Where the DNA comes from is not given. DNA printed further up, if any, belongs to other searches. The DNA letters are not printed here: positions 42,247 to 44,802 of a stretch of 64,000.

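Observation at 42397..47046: Tandem Wzy_C-TPR membrane proteins may be protein O-oligosaccharyltransferases rather than O-antigen ligases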

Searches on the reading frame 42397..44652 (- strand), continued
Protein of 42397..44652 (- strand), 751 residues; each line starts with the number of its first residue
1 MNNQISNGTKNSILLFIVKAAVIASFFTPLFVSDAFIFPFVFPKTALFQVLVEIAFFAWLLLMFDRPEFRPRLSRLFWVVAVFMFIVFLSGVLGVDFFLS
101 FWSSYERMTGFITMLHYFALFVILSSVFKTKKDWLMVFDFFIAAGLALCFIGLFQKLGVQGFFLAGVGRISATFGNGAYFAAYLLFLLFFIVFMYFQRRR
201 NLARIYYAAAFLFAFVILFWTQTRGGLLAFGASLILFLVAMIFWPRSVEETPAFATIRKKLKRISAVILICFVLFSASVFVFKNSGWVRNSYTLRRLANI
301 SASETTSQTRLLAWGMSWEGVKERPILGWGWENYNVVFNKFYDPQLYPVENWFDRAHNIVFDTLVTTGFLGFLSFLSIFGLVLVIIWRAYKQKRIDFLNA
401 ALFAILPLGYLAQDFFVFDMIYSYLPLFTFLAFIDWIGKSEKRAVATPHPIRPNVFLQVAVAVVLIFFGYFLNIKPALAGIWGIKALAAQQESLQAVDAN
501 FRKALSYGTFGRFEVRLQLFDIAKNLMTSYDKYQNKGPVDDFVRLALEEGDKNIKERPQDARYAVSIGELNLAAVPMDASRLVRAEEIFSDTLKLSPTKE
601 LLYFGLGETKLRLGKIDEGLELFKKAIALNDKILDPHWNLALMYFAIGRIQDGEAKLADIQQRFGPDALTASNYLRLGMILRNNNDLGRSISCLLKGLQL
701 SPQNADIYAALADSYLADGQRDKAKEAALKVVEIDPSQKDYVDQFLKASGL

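Call 13: find_homologous_proteins(query=window:42397-44652:-)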
Query window:42397-44652:- (751 aa): 427 proteins with E <= 0.001 among 8000 candidates; the best 120 are listed.
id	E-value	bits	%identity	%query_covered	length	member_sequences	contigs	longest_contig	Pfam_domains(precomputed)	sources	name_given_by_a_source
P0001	0.0e+0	1666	100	100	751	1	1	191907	PF14559.13,PF13431.13,PF13414.13,PF00515.35,PF13424.13,PF13432.13,PF13428.13,PF13181.13,PF07719.24,PF04932.21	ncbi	ncbi:MAG: O-antigen ligase family protein [bacterium]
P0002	0.0e+0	1426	84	100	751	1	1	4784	PF14559.13,PF13414.13,PF00515.35,PF13424.13,PF13432.13,PF13428.13,PF13181.13,PF07719.24,PF04932.21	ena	-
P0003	0.0e+0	1184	70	98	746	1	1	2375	PF14559.13,PF13431.13,PF13414.13,PF00515.35,PF13424.13,PF21033.5,PF13432.13,PF13428.13,PF13181.13,PF07719.24,PF04932.21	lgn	-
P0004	0.0e+0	1138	67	98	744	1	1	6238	PF13431.13,PF23914.2,PF13414.13,PF13428.13,PF14559.13,PF00515.35,PF13424.13,PF21033.5,PF13432.13,PF13181.13,PF07719.24,PF04932.21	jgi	jgi:O-antigen ligase/tetratricopeptide (TPR) repeat protein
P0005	7.1e-272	922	56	99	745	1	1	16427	PF14559.13,PF13431.13,PF13414.13,PF00515.35,PF13424.13,PF21033.5,PF13181.13,PF07719.24,PF04932.21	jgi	-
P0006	1.4e-268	912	55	98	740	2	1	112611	PF14559.13,PF13431.13,PF13414.13,PF00515.35,PF13424.13,PF21033.5,PF13432.13,PF13428.13,PF13181.13,PF07719.24,PF04932.21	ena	-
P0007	4.4e-265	900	54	99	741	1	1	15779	PF13431.13,PF23914.2,PF13414.13,PF13428.13,PF14559.13,PF00515.35,PF12895.14,PF13424.13,PF21033.5,PF13432.13,PF13181.13,PF07719.24,PF13174.13,PF04932.21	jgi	-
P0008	4.7e-262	890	55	99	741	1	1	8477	PF14559.13,PF13414.13,PF00515.35,PF13424.13,PF21033.5,PF13432.13,PF13428.13,PF13181.13,PF07719.24,PF04932.21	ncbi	-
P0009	3.0e-261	887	54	98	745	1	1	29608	PF13431.13,PF13414.13,PF13428.13,PF14559.13,PF00515.35,PF12895.14,PF13424.13,PF21033.5,PF13432.13,PF13181.13,PF07719.24,PF13174.13,PF04932.21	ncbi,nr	ncbi:MAG: O-antigen ligase family protein [Candidatus Portnoybacteria bacterium]|nr:O-antigen ligase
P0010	3.4e-258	877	54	99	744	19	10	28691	PF14559.13,PF13431.13,PF00515.35,PF13424.13,PF13432.13,PF13428.13,PF13181.13,PF07719.24,PF04932.21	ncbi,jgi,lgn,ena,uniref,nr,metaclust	ncbi:MAG: hypothetical protein AUJ32_03085 [Parcubacteria group bacterium CG1_02_40_82]|uniref:O-ant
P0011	2.2e-250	851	53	99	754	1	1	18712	PF14559.13,PF13414.13,PF00515.35,PF13424.13,PF21033.5,PF13432.13,PF13181.13,PF07719.24,PF04932.21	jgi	-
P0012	8.4e-250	850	51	99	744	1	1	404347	PF13431.13,PF13414.13,PF13176.13,PF13428.13,PF14559.13,PF00515.35,PF13424.13,PF21033.5,PF13432.13,PF13181.13,PF07719.24,PF04932.21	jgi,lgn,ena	-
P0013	1.2e-248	846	53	99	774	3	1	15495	PF13431.13,PF13414.13,PF13176.13,PF13428.13,PF14559.13,PF24575.2,PF00515.35,PF12895.14,PF13424.13,PF21033.5,PF13432.13,PF13181.13,PF07719.24,PF13174.13,PF04932.21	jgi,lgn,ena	-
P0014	2.8e-245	835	52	99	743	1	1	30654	PF14559.13,PF13431.13,PF13414.13,PF00515.35,PF13424.13,PF21033.5,PF13432.13,PF13428.13,PF13181.13,PF07719.24,PF04932.21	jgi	jgi:O-antigen ligase/tetratricopeptide (TPR) repeat protein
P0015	8.2e-239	813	49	98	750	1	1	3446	PF14559.13,PF13431.13,PF00515.35,PF12895.14,PF13424.13,PF13432.13,PF13181.13,PF07719.24,PF04932.21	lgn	-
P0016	1.5e-231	789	49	98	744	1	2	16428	PF13431.13,PF23914.2,PF13414.13,PF13428.13,PF14559.13,PF00515.35,PF12895.14,PF13424.13,PF21033.5,PF13432.13,PF13181.13,PF07719.24,PF13174.13,PF04932.21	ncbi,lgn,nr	ncbi:MAG: O-antigen ligase family protein [Candidatus Portnoybacteria bacterium]|nr:O-antigen ligase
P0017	2.2e-201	689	59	70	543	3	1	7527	PF04932.21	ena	-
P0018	2.0e-165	571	41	97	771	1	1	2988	PF14559.13,PF13431.13,PF13414.13,PF13181.13,PF07719.24,PF04932.21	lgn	-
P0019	1.9e-159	551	41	97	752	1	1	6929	PF13431.13,PF13414.13,PF13176.13,PF13428.13,PF14559.13,PF00515.35,PF13424.13,PF21033.5,PF13432.13,PF13181.13,PF07719.24,PF04932.21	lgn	-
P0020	2.1e-157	544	40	98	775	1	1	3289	PF14559.13,PF13431.13,PF13181.13,PF07719.24,PF04932.21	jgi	-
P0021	2.7e-157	544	51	66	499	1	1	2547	PF14559.13,PF13431.13,PF00515.35,PF13424.13,PF13176.13,PF21033.5,PF13432.13,PF13428.13,PF13181.13,PF07719.24,PF04932.21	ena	-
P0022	1.8e-152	528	39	100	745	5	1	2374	PF14559.13,PF13431.13,PF13414.13,PF13424.13,PF13428.13,PF07719.24,PF04932.21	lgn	-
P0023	3.8e-151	523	40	98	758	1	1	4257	PF14559.13,PF13431.13,PF13414.13,PF21033.5,PF13181.13,PF07719.24,PF04932.21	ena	-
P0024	1.2e-149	518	39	97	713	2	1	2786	PF13431.13,PF23914.2,PF13414.13,PF13428.13,PF14559.13,PF13371.13,PF00515.35,PF13424.13,PF13432.13,PF13181.13,PF07719.24,PF04932.21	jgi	-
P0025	3.4e-149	517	39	97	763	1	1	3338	PF14559.13,PF13431.13,PF23914.2,PF13414.13,PF00515.35,PF21033.5,PF13432.13,PF13428.13,PF13181.13,PF07719.24,PF04932.21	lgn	-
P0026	4.9e-149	516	40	96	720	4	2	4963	PF14559.13,PF13431.13,PF13414.13,PF00515.35,PF13424.13,PF13176.13,PF13432.13,PF13428.13,PF13181.13,PF07719.24,PF04932.21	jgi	jgi:O-antigen ligase/Flp pilus assembly protein TadD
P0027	8.6e-148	512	38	98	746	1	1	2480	PF13431.13,PF13414.13,PF00515.35,PF13432.13,PF13428.13,PF13181.13,PF07719.24,PF04932.21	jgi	jgi:O-antigen ligase/Flp pilus assembly protein TadD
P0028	4.4e-147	510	37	97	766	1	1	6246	PF14559.13,PF13431.13,PF23914.2,PF13414.13,PF00515.35,PF13432.13,PF13428.13,PF13181.13,PF07719.24,PF04932.21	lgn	-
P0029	2.6e-146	507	40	86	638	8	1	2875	PF00515.35,PF13424.13,PF13181.13,PF07719.24,PF04932.21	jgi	jgi:O-antigen ligase/tetratricopeptide (TPR) repeat protein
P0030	6.0e-144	500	35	99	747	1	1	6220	PF14559.13,PF13431.13,PF13414.13,PF00515.35,PF13424.13,PF13428.13,PF13181.13,PF07719.24,PF04932.21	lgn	-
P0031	1.3e-143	498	39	86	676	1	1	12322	PF14559.13,PF13414.13,PF13428.13,PF13181.13,PF07719.24,PF04932.21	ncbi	-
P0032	3.8e-143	497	36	100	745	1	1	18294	PF14559.13,PF13431.13,PF13424.13,PF13428.13,PF13181.13,PF07719.24,PF04932.21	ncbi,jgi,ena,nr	ncbi:O-antigen ligase family protein [Patescibacteria group bacterium]|nr:O-antigen ligase family pr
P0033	1.3e-142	495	36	99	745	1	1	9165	PF13431.13,PF23914.2,PF00515.35,PF13181.13,PF07719.24,PF04932.21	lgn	-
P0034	1.9e-142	495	36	99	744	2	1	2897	PF14559.13,PF13431.13,PF00515.35,PF13424.13,PF13428.13,PF13181.13,PF07719.24,PF04932.21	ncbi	-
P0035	3.8e-142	494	36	100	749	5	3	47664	PF13431.13,PF13424.13,PF13432.13,PF13428.13,PF07719.24,PF04932.21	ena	-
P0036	3.3e-141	491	35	100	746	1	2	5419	PF14559.13,PF13431.13,PF00515.35,PF13424.13,PF13428.13,PF13181.13,PF07719.24,PF04932.21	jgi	-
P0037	8.4e-141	489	37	96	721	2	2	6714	PF13431.13,PF23914.2,PF00515.35,PF13428.13,PF07719.24,PF04932.21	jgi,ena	-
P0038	2.7e-140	488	50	59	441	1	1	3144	PF13431.13,PF13414.13,PF13428.13,PF14559.13,PF00515.35,PF13424.13,PF21033.5,PF13432.13,PF13181.13,PF07719.24,PF13174.13,PF04932.21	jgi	jgi:tetratricopeptide (TPR) repeat protein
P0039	1.2e-127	446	36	93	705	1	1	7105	PF13431.13,PF00515.35,PF13424.13,PF13428.13,PF13181.13,PF07719.24,PF04932.21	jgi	-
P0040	6.3e-127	443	33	98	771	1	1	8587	PF14559.13,PF13432.13,PF04932.21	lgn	-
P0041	4.5e-125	437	34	97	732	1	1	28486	PF13431.13,PF13414.13,PF13428.13,PF14559.13,PF13371.13,PF00515.35,PF13424.13,PF21033.5,PF13432.13,PF13181.13,PF07719.24,PF04932.21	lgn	-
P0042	8.3e-125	436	34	98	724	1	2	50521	PF13431.13,PF13414.13,PF13428.13,PF14559.13,PF13371.13,PF00515.35,PF12895.14,PF13424.13,PF21033.5,PF13432.13,PF13181.13,PF07719.24,PF04932.21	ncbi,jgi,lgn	-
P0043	1.7e-124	435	33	99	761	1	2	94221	PF14559.13,PF13431.13,PF13414.13,PF13371.13,PF00515.35,PF13424.13,PF21033.5,PF13428.13,PF13181.13,PF07719.24,PF04932.21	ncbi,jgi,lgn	-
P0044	3.2e-120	421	33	97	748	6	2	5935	PF13431.13,PF23914.2,PF13414.13,PF13176.13,PF13428.13,PF14559.13,PF25068.3,PF00515.35,PF12895.14,PF13424.13,PF21033.5,PF13432.13,PF13181.13,PF07719.24,PF04932.21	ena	-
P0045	1.1e-117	413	34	97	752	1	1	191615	PF14559.13,PF00515.35,PF13176.13,PF13432.13,PF13428.13,PF13181.13,PF07719.24,PF04932.21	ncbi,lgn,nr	ncbi:MAG: O-antigen ligase family protein [bacterium]|nr:O-antigen ligase family protein [bacterium]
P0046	1.3e-117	412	34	93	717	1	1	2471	PF14559.13,PF13431.13,PF23914.2,PF13414.13,PF13428.13,PF13181.13,PF07719.24,PF04932.21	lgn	-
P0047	4.4e-117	411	33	99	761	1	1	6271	PF13431.13,PF13424.13,PF13428.13,PF13181.13,PF07719.24,PF04932.21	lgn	-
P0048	6.2e-117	410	34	95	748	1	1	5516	PF00515.35,PF13181.13,PF07719.24,PF04932.21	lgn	-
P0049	9.9e-117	410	33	98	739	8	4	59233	PF14559.13,PF13431.13,PF23914.2,PF13414.13,PF00515.35,PF13424.13,PF13428.13,PF13181.13,PF07719.24,PF04932.21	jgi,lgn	-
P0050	2.8e-116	408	33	96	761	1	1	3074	PF14559.13,PF13414.13,PF13371.13,PF00515.35,PF13176.13,PF21033.5,PF13432.13,PF13428.13,PF13181.13,PF07719.24,PF04932.21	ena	-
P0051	1.7e-115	405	33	95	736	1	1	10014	PF13431.13,PF23914.2,PF13414.13,PF13428.13,PF14559.13,PF13371.13,PF00515.35,PF13424.13,PF21033.5,PF13432.13,PF13181.13,PF07719.24,PF13174.13,PF04932.21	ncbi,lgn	ncbi:MAG: O-antigen ligase family protein [Candidatus Kuenenbacteria bacterium]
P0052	9.5e-113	396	33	97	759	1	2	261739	PF13431.13,PF23914.2,PF13414.13,PF13428.13,PF14559.13,PF13371.13,PF00515.35,PF13424.13,PF13432.13,PF13181.13,PF07719.24,PF13174.13,PF04932.21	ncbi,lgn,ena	-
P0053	9.9e-111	390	32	93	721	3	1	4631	PF14559.13,PF13431.13,PF13428.13,PF04932.21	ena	-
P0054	2.6e-110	388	34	97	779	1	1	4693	PF14559.13,PF13431.13,PF13414.13,PF11846.15,PF00515.35,PF13424.13,PF13428.13,PF13181.13,PF07719.24,PF04932.21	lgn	-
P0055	1.2e-107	380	31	98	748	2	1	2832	PF03704.24,PF13431.13,PF25060.1,PF13414.13,PF13428.13,PF14559.13,PF00515.35,PF12895.14,PF21033.5,PF13432.13,PF13181.13,PF07719.24,PF04932.21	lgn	-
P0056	2.5e-107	378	33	97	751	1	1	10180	PF13181.13,PF07719.24,PF04932.21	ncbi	-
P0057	4.3e-107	378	33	99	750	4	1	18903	PF13431.13,PF13414.13,PF25058.2,PF13428.13,PF14559.13,PF00515.35,PF13424.13,PF21033.5,PF13432.13,PF13181.13,PF07719.24,PF04932.21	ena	-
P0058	5.3e-107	377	33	97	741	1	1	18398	PF14559.13,PF00515.35,PF13424.13,PF13176.13,PF13428.13,PF13181.13,PF07719.24,PF04932.21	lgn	-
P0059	7.1e-107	377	35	88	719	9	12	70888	PF14559.13,PF13431.13,PF13428.13,PF13181.13,PF07719.24,PF04932.21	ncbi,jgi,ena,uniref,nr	ncbi:MAG: hypothetical protein A3I24_02645 [Candidatus Harrisonbacteria bacterium RIFCSPLOWO2_02_FUL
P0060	8.1e-107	377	33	95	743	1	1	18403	PF14559.13,PF13431.13,PF13414.13,PF00515.35,PF13432.13,PF13428.13,PF13181.13,PF07719.24,PF04932.21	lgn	-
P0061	1.1e-106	376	33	96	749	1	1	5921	PF13431.13,PF13414.13,PF13428.13,PF14559.13,PF13371.13,PF00515.35,PF13424.13,PF21033.5,PF13432.13,PF13181.13,PF07719.24,PF13174.13,PF04932.21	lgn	-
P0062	4.4e-106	374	33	98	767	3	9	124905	PF14559.13,PF13431.13,PF13414.13,PF00515.35,PF21033.5,PF13432.13,PF13428.13,PF13181.13,PF07719.24,PF04932.21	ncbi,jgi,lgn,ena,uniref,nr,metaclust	ncbi:MAG: hypothetical protein A3I44_03545 [Candidatus Sungbacteria bacterium RIFCSPLOWO2_02_FULL_51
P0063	1.5e-104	369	33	98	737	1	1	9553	PF13431.13,PF23914.2,PF25060.1,PF13414.13,PF13428.13,PF14559.13,PF00515.35,PF13424.13,PF21033.5,PF13432.13,PF13181.13,PF07719.24,PF04932.21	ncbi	-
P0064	1.8e-104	369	33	95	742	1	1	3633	PF13431.13,PF23914.2,PF13414.13,PF13428.13,PF14559.13,PF13371.13,PF00515.35,PF21033.5,PF13432.13,PF13181.13,PF07719.24,PF04932.21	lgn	-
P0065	1.3e-103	366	33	98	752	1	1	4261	PF14559.13,PF13428.13,PF04932.21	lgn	-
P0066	2.5e-103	365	32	99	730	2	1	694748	PF14559.13,PF13431.13,PF23914.2,PF13414.13,PF00515.35,PF13424.13,PF21033.5,PF13428.13,PF13181.13,PF07719.24,PF04932.21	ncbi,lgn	ncbi:MAG: O-antigen ligase family protein [Candidatus Nealsonbacteria bacterium]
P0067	2.7e-103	365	34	98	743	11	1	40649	PF14559.13,PF13431.13,PF23914.2,PF13414.13,PF00515.35,PF21033.5,PF13428.13,PF13181.13,PF07719.24,PF04932.21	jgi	-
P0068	9.2e-103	363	33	99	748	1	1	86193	PF13431.13,PF23914.2,PF13414.13,PF13176.13,PF13428.13,PF14559.13,PF00515.35,PF13424.13,PF21033.5,PF13432.13,PF13181.13,PF07719.24,PF04932.21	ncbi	ncbi:MAG: O-antigen ligase family protein [Candidatus Nealsonbacteria bacterium]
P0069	2.5e-102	362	29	98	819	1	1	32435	PF14559.13,PF13431.13,PF00515.35,PF13428.13,PF13181.13,PF07719.24,PF04932.21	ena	-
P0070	2.6e-102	362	33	97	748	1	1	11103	PF14559.13,PF13431.13,PF13414.13,PF00515.35,PF13424.13,PF13432.13,PF13428.13,PF13181.13,PF07719.24,PF04932.21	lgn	-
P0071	4.1e-101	358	32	98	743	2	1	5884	PF13431.13,PF23914.2,PF13414.13,PF13176.13,PF13428.13,PF14559.13,PF00515.35,PF13424.13,PF21033.5,PF13432.13,PF13181.13,PF07719.24,PF13174.13,PF04932.21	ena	-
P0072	6.9e-101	357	31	97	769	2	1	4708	PF13431.13,PF23914.2,PF13414.13,PF13176.13,PF13428.13,PF14559.13,PF13371.13,PF00515.35,PF13424.13,PF21033.5,PF13432.13,PF13181.13,PF07719.24,PF04932.21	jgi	-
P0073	1.8e-100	356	32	98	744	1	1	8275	PF14559.13,PF13431.13,PF23914.2,PF13414.13,PF00515.35,PF21033.5,PF13432.13,PF13428.13,PF13181.13,PF07719.24,PF04932.21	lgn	-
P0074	2.7e-100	355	31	98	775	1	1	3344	PF14559.13,PF13431.13,PF13428.13,PF13181.13,PF07719.24,PF13174.13,PF04932.21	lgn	-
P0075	4.5e-100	355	32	98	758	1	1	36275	PF13431.13,PF23914.2,PF13414.13,PF13428.13,PF14559.13,PF00515.35,PF12895.14,PF13424.13,PF21033.5,PF13432.13,PF13181.13,PF07719.24,PF04932.21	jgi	-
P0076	8.6e-100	354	33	98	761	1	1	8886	PF14559.13,PF13431.13,PF13414.13,PF00515.35,PF13424.13,PF13432.13,PF13428.13,PF13181.13,PF07719.24,PF04932.21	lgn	-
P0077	1.0e-99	353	33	98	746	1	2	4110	PF13431.13,PF23914.2,PF13414.13,PF13428.13,PF14559.13,PF00515.35,PF13424.13,PF21033.5,PF13181.13,PF07719.24,PF13174.13,PF04932.21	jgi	-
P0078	1.1e-99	353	33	99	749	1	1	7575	PF14559.13,PF13431.13,PF23914.2,PF13414.13,PF00515.35,PF21033.5,PF13432.13,PF13428.13,PF13181.13,PF07719.24,PF04932.21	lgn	-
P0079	1.2e-99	353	32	99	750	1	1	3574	PF13431.13,PF23914.2,PF25060.1,PF13414.13,PF13428.13,PF14559.13,PF00515.35,PF21033.5,PF13432.13,PF13181.13,PF14561.13,PF07719.24,PF04932.21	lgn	-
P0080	1.8e-99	353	32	97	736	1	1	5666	PF13431.13,PF23914.2,PF13414.13,PF13428.13,PF14559.13,PF13371.13,PF00515.35,PF13424.13,PF13432.13,PF13181.13,PF14561.13,PF07719.24,PF13174.13,PF04932.21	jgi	jgi:O-antigen ligase/tetratricopeptide (TPR) repeat protein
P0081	2.0e-99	352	34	99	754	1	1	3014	PF13431.13,PF23914.2,PF13414.13,PF13428.13,PF14559.13,PF00515.35,PF12895.14,PF13424.13,PF21033.5,PF13432.13,PF13181.13,PF07719.24,PF13174.13,PF04932.21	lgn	-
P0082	3.3e-99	352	31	95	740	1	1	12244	PF14559.13,PF13431.13,PF13414.13,PF00515.35,PF13181.13,PF07719.24,PF04932.21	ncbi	-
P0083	3.3e-99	352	32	84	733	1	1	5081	PF04932.21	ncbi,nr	ncbi:MAG: O-antigen ligase family protein [bacterium]|nr:O-antigen ligase family protein [bacterium]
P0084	4.8e-99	351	33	93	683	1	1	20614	PF25063.1,PF13431.13,PF23914.2,PF13414.13,PF25058.2,PF13176.13,PF13428.13,PF13374.13,PF14559.13,PF13371.13,PF00515.35,PF12895.14,PF13424.13,PF21033.5,PF13432.13,PF13429.13,PF13181.13,PF14561.13,PF07719.24,PF13174.13,PF04932.21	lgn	-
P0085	6.5e-99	351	32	99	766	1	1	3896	PF14559.13,PF13181.13,PF13174.13,PF04932.21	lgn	-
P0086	1.3e-98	350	34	98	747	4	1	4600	PF13431.13,PF25060.1,PF13414.13,PF13176.13,PF13428.13,PF14559.13,PF00515.35,PF21033.5,PF13432.13,PF13181.13,PF07719.24,PF04932.21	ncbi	-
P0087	2.3e-98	349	34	97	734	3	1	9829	PF14559.13,PF03704.24,PF13414.13,PF00515.35,PF13424.13,PF21033.5,PF13432.13,PF13428.13,PF13181.13,PF07719.24,PF04932.21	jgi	-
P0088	4.5e-98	348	32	99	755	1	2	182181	PF13431.13,PF13414.13,PF13428.13,PF14559.13,PF00515.35,PF12895.14,PF13424.13,PF21033.5,PF13432.13,PF13181.13,PF07719.24,PF13174.13,PF04932.21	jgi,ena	-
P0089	6.0e-98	348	32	98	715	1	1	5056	PF13431.13,PF23914.2,PF13414.13,PF13176.13,PF13428.13,PF14559.13,PF00515.35,PF13424.13,PF21033.5,PF13432.13,PF13181.13,PF07719.24,PF04932.21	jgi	-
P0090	6.7e-98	347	32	98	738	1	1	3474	PF13431.13,PF23914.2,PF23300.4,PF13428.13,PF14559.13,PF00515.35,PF12895.14,PF13424.13,PF21033.5,PF13432.13,PF13181.13,PF07719.24,PF04932.21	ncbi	-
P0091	1.6e-97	346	35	83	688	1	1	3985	PF13424.13,PF13432.13,PF07719.24,PF04932.21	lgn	-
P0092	2.4e-97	345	32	98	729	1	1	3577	PF14559.13,PF13431.13,PF23914.2,PF13414.13,PF00515.35,PF21033.5,PF13428.13,PF13181.13,PF07719.24,PF04932.21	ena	-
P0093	2.9e-97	345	33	82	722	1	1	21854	PF14559.13,PF13428.13,PF07719.24,PF04932.21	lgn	-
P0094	3.2e-97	345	32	99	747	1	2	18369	PF13431.13,PF23914.2,PF13414.13,PF13428.13,PF14559.13,PF00515.35,PF13424.13,PF21033.5,PF13432.13,PF13181.13,PF07719.24,PF04932.21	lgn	-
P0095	4.2e-97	345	33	98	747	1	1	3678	PF13431.13,PF23914.2,PF13414.13,PF13176.13,PF13428.13,PF14559.13,PF00515.35,PF13424.13,PF21033.5,PF13432.13,PF13181.13,PF07719.24,PF13174.13,PF04932.21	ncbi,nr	ncbi:MAG: O-antigen ligase family protein [Candidatus Nealsonbacteria bacterium]|nr:O-antigen ligase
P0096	7.3e-97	344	33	96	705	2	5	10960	PF14559.13,PF13431.13,PF23914.2,PF13414.13,PF13432.13,PF13428.13,PF13181.13,PF07719.24,PF04932.21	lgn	-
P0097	1.1e-96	343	32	98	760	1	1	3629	PF13431.13,PF23914.2,PF13414.13,PF13176.13,PF13428.13,PF14559.13,PF00515.35,PF12895.14,PF13424.13,PF21033.5,PF13432.13,PF13181.13,PF07719.24,PF13174.13,PF04932.21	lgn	-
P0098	1.1e-96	343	33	98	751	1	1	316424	PF14559.13,PF13431.13,PF13414.13,PF00515.35,PF21033.5,PF13432.13,PF13428.13,PF07719.24,PF04932.21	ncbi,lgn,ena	-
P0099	1.5e-96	343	32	98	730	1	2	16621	PF13431.13,PF23914.2,PF13414.13,PF13176.13,PF13428.13,PF14559.13,PF00515.35,PF13424.13,PF21033.5,PF13432.13,PF13181.13,PF07719.24,PF04932.21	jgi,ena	-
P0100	1.6e-96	343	33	99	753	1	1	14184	PF14559.13,PF13431.13,PF00515.35,PF13181.13,PF07719.24,PF04932.21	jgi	-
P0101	3.0e-96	342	32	99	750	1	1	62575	PF14559.13,PF13431.13,PF23914.2,PF13414.13,PF13428.13,PF13181.13,PF04932.21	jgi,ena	-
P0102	3.3e-96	342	32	96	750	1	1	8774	PF14559.13,PF13431.13,PF23914.2,PF13414.13,PF13432.13,PF13428.13,PF13181.13,PF07719.24,PF04932.21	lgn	-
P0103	5.6e-96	341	33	98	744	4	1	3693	PF14559.13,PF03704.24,PF13431.13,PF23914.2,PF13414.13,PF00515.35,PF13432.13,PF13428.13,PF13181.13,PF07719.24,PF04932.21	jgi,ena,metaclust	metaclust:\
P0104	7.3e-96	341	31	98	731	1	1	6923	PF14559.13,PF13431.13,PF13414.13,PF00515.35,PF12895.14,PF13432.13,PF13428.13,PF13181.13,PF07719.24,PF04932.21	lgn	-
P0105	8.2e-96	340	31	99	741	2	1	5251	PF14559.13,PF13431.13,PF13414.13,PF13432.13,PF13428.13,PF07719.24,PF04932.21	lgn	-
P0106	1.3e-95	340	33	98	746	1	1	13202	PF14559.13,PF13431.13,PF23914.2,PF13414.13,PF00515.35,PF13424.13,PF21033.5,PF13428.13,PF13181.13,PF07719.24,PF04932.21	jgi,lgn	jgi:O-antigen ligase/tetratricopeptide (TPR) repeat protein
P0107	1.5e-95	340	32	98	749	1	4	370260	PF14559.13,PF13431.13,PF23914.2,PF00515.35,PF13432.13,PF13428.13,PF13181.13,PF07719.24,PF04932.21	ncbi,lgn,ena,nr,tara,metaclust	ncbi:MAG: hypothetical protein CMI54_03560 [Parcubacteria group bacterium]|nr:hypothetical protein [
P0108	6.1e-95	338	32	98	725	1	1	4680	PF14559.13,PF23914.2,PF00515.35,PF13424.13,PF13432.13,PF13428.13,PF13181.13,PF07719.24,PF04932.21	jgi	jgi:O-antigen ligase/tetratricopeptide (TPR) repeat protein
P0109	1.2e-94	337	32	99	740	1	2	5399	PF14559.13,PF13431.13,PF25060.1,PF13414.13,PF21033.5,PF13432.13,PF13428.13,PF04932.21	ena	-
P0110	1.3e-94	337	31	98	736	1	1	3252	PF03704.24,PF13431.13,PF13414.13,PF13176.13,PF13428.13,PF13374.13,PF07721.21,PF14559.13,PF13371.13,PF00515.35,PF12895.14,PF13424.13,PF13432.13,PF13429.13,PF13181.13,PF14561.13,PF07719.24,PF13174.13,PF04932.21,PF20308.5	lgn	-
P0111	4.7e-94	335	32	99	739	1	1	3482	PF14559.13,PF13431.13,PF13414.13,PF00515.35,PF13424.13,PF13181.13,PF07719.24,PF04932.21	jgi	-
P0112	6.1e-94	334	32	98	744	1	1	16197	PF13431.13,PF23914.2,PF13414.13,PF13176.13,PF13428.13,PF14559.13,PF00515.35,PF13424.13,PF21033.5,PF13432.13,PF13181.13,PF07719.24,PF04932.21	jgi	jgi:O-antigen ligase/cytochrome c-type biogenesis protein CcmH/NrfG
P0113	6.7e-94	334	32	99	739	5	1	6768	PF14559.13,PF13431.13,PF13414.13,PF00515.35,PF13424.13,PF13181.13,PF07719.24,PF04932.21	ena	-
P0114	7.1e-94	334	31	99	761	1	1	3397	PF13431.13,PF23914.2,PF13414.13,PF13176.13,PF13428.13,PF14559.13,PF00515.35,PF13424.13,PF21033.5,PF13432.13,PF09295.17,PF13181.13,PF07719.24,PF13174.13,PF04932.21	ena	-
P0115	1.0e-93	334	32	97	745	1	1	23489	PF13431.13,PF23914.2,PF13414.13,PF13428.13,PF14559.13,PF00515.35,PF13424.13,PF21033.5,PF13432.13,PF13181.13,PF07719.24,PF04932.21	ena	-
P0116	1.7e-93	333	33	100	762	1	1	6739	PF14559.13,PF13431.13,PF23914.2,PF00515.35,PF21033.5,PF13428.13,PF13181.13,PF07719.24,PF13174.13,PF04932.21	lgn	-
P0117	2.4e-93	332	32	99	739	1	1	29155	PF14559.13,PF13431.13,PF13414.13,PF00515.35,PF13424.13,PF13181.13,PF07719.24,PF04932.21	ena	-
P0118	3.1e-93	332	33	99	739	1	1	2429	PF14559.13,PF13431.13,PF25060.1,PF13414.13,PF13432.13,PF13428.13,PF04932.21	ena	-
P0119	6.1e-93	331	30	99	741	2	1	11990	PF14559.13,PF13431.13,PF13414.13,PF00515.35,PF21033.5,PF13428.13,PF04932.21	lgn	-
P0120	9.2e-93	330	34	96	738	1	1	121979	PF14559.13,PF00515.35,PF13424.13,PF13176.13,PF21033.5,PF13432.13,PF13428.13,PF13181.13,PF07719.24,PF04932.21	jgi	jgi:putative inorganic carbon (HCO3(-)) transporter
